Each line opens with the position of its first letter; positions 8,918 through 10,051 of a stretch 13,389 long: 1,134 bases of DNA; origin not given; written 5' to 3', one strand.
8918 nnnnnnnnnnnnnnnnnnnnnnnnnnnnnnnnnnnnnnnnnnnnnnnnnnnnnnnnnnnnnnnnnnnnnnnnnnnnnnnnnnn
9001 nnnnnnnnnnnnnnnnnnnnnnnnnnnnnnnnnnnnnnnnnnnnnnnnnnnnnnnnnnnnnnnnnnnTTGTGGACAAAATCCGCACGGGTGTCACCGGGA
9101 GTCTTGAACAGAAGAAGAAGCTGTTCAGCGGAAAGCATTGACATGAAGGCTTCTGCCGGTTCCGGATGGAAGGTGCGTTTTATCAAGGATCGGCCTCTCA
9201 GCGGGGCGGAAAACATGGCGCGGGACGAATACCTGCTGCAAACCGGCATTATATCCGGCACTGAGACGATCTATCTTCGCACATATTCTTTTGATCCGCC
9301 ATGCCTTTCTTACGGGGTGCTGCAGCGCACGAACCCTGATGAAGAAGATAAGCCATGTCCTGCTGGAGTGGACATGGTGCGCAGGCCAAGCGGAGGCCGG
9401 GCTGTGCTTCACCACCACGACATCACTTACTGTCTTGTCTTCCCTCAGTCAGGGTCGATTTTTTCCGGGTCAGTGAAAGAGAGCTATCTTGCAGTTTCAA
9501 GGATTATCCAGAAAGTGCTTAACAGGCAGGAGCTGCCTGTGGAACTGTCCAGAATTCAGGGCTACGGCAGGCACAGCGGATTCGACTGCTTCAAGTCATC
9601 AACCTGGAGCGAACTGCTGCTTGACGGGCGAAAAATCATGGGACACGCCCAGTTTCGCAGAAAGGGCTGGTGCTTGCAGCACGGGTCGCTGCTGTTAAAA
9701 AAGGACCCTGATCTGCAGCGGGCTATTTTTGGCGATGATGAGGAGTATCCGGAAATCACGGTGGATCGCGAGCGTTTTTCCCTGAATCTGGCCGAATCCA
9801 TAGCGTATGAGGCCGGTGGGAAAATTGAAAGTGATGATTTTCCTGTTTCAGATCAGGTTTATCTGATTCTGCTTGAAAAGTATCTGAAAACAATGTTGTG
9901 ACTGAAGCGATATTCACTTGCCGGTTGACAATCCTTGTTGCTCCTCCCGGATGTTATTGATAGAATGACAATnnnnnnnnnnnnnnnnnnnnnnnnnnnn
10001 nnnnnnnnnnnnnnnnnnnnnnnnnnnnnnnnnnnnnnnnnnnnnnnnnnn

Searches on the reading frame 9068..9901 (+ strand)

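Call 6: search_protein_families(library=pfam, proteins=[window:9068-9901:+], max_evalue=0.01)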
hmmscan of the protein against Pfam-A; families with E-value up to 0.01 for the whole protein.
window:9068-9901:+ (277 aa): 2 families
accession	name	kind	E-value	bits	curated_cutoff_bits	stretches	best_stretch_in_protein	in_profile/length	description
PF21948.1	LplA-B_cat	-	8.7e-22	78.5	27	1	47-221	3-157/200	Lipoyl protein ligase A/B catalytic domain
PF03099.24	BPL_LplA_LipB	-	3.8e-14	53.2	21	1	98-213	23-133/133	Biotin/lipoate A/B protein ligase family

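Call 7: search_protein_families(library=ncbifam, proteins=[window:9068-9901:+], max_evalue=0.01)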
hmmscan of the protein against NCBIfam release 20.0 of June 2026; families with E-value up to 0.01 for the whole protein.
window:9068-9901:+ (277 aa): 4 families
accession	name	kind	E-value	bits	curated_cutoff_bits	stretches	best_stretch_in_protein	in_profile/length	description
NF053750.1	LplA_large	exception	2.6e-10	40.1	480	1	49-210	13-159/248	lipoate-protein ligase large subunit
TIGR00545.2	lipoyltrans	equivalog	3.4e-08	32.8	280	1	182-213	123-154/328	lipoate--protein ligase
NF053751.1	LplAB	exception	7.5e-07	28.5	550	1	33-141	97-206/348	lipoate-protein ligase LplAB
NF053790.1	LplA_LipA_fuse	exception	0.0065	15.1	800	0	178-223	121-167/606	bifunctional lipoate--protein ligase/lipoyl synthase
